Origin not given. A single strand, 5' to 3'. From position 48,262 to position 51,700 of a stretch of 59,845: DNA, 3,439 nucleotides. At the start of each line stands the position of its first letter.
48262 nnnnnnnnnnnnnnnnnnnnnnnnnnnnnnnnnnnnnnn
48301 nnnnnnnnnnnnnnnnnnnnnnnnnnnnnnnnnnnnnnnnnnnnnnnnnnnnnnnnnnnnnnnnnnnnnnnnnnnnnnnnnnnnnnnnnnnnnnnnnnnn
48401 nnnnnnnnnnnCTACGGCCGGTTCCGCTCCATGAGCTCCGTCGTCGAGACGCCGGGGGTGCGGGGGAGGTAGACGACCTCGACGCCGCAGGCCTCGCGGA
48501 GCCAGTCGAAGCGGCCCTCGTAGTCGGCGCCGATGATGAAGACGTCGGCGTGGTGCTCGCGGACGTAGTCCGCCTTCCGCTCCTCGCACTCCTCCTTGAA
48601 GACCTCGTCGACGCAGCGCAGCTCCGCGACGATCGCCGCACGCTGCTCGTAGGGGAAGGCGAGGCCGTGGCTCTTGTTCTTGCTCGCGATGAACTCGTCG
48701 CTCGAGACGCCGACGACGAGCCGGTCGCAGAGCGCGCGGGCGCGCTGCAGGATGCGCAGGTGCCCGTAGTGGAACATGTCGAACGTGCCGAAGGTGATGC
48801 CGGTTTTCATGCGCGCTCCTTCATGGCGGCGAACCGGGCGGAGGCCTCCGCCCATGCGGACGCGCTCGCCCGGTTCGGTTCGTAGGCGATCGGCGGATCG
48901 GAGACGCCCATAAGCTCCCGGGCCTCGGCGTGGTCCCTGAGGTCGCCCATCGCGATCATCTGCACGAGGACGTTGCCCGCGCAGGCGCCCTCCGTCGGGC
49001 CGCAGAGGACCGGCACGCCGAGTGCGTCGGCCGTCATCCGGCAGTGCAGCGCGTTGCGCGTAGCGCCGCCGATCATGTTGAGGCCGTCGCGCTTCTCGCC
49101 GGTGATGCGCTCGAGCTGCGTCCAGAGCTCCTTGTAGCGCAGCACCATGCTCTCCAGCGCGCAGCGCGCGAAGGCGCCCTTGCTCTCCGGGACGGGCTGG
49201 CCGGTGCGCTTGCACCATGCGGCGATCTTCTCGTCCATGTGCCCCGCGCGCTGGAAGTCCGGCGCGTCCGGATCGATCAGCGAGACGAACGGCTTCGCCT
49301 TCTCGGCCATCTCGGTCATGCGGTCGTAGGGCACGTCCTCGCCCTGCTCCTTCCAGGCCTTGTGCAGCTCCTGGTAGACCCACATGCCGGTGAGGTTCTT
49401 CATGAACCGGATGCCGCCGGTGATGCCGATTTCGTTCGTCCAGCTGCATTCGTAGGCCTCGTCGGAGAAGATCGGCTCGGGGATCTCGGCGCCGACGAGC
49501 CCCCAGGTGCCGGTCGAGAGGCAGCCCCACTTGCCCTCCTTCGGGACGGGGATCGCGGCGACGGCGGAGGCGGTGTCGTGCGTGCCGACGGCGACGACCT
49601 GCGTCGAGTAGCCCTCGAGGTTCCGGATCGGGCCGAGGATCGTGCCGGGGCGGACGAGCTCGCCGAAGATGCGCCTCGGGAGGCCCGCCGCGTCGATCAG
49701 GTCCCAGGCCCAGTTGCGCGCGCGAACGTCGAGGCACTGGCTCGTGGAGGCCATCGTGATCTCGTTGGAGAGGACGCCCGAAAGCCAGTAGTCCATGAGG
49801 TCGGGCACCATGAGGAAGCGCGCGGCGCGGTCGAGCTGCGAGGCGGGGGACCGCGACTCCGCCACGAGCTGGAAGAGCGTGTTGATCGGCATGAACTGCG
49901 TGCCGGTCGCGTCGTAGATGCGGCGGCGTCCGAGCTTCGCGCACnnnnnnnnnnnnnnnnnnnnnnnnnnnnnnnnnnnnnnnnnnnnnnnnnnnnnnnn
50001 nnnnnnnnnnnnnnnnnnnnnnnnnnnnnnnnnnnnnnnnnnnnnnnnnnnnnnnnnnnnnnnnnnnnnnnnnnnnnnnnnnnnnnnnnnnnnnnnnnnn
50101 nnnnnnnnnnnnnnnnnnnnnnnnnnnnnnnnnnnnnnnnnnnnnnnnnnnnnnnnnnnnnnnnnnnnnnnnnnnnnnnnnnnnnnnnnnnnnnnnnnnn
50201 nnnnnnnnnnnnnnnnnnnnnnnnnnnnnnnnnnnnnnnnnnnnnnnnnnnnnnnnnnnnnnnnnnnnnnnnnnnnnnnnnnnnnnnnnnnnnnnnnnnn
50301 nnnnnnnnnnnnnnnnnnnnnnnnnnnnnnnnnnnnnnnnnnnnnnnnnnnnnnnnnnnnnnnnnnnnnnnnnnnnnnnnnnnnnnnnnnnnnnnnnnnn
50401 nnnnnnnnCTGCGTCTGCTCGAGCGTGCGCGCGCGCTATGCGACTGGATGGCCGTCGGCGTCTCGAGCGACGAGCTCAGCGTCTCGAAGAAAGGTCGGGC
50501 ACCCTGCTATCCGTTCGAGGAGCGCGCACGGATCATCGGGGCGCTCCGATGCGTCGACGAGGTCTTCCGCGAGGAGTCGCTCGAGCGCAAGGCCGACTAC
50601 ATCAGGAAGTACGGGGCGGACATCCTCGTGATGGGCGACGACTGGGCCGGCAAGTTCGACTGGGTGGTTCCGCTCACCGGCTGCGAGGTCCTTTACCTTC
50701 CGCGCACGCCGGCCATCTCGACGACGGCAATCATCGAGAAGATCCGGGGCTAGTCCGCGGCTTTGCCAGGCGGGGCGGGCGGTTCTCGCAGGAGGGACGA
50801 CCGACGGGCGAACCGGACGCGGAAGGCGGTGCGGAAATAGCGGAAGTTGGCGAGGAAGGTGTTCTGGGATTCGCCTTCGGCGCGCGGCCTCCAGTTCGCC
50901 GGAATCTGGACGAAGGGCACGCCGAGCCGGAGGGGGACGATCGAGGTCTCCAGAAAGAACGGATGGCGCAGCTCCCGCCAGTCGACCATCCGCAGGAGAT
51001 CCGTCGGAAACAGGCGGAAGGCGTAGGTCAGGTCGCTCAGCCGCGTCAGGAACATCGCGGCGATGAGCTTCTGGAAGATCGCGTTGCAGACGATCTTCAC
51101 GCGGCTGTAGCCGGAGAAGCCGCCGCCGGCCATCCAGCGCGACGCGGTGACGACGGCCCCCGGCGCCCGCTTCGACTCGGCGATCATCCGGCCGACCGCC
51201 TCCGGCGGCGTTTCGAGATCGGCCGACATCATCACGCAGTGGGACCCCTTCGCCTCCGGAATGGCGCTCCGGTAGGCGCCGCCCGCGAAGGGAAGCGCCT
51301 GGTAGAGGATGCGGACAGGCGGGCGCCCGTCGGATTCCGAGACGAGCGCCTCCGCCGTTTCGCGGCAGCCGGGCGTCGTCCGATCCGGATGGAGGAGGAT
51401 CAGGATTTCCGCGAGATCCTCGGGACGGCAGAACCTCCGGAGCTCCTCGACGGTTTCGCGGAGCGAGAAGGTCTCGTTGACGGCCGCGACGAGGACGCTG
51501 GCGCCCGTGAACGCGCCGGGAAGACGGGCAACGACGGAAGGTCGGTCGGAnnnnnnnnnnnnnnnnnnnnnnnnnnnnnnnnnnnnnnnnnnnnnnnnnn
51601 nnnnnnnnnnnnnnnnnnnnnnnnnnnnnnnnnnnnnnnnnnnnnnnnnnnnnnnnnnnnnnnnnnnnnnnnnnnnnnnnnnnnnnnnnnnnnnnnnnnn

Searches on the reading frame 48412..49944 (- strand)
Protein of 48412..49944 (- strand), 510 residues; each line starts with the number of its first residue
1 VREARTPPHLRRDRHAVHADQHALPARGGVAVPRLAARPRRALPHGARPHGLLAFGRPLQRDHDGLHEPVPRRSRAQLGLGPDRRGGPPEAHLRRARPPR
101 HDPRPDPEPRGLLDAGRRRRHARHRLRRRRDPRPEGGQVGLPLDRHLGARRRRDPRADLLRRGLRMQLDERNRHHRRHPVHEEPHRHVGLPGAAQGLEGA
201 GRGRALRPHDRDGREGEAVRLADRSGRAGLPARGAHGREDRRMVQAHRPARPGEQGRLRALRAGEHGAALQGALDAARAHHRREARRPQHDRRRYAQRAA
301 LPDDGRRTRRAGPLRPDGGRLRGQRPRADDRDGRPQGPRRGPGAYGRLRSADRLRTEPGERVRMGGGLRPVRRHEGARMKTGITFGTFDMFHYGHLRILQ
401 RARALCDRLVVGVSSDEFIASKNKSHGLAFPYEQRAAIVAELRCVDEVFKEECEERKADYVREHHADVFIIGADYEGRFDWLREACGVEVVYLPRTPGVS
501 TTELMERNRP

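Call 17: search_protein_families(library=pfam, proteins=[window:48412-49944:-], max_evalue=0.001)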
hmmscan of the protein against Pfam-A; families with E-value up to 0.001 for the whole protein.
window:48412-49944:- (510 aa): 1 family
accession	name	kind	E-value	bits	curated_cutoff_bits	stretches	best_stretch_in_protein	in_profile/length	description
PF01467.32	CTP_transf_like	-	3.4e-22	79.5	21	1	383-506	1-132/133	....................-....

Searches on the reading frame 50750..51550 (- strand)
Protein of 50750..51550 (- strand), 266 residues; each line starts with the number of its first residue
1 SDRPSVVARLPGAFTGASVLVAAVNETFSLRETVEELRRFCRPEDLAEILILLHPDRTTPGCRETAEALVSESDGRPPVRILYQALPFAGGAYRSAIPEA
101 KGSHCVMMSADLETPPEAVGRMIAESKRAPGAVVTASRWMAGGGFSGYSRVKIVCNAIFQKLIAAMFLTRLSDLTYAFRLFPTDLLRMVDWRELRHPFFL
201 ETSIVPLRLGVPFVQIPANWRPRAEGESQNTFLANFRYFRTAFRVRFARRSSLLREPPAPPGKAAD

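Call 87: search_solved_structures(query=window:50750-51550:-, max_evalue=0.01)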
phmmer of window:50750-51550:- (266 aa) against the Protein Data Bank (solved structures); distinct sequences matched with E-value up to 0.01: 1.
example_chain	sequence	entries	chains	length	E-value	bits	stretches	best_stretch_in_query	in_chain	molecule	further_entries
5mlz_A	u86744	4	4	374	1.9e-07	34.3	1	19-245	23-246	Dolichol monophosphate mannose synthase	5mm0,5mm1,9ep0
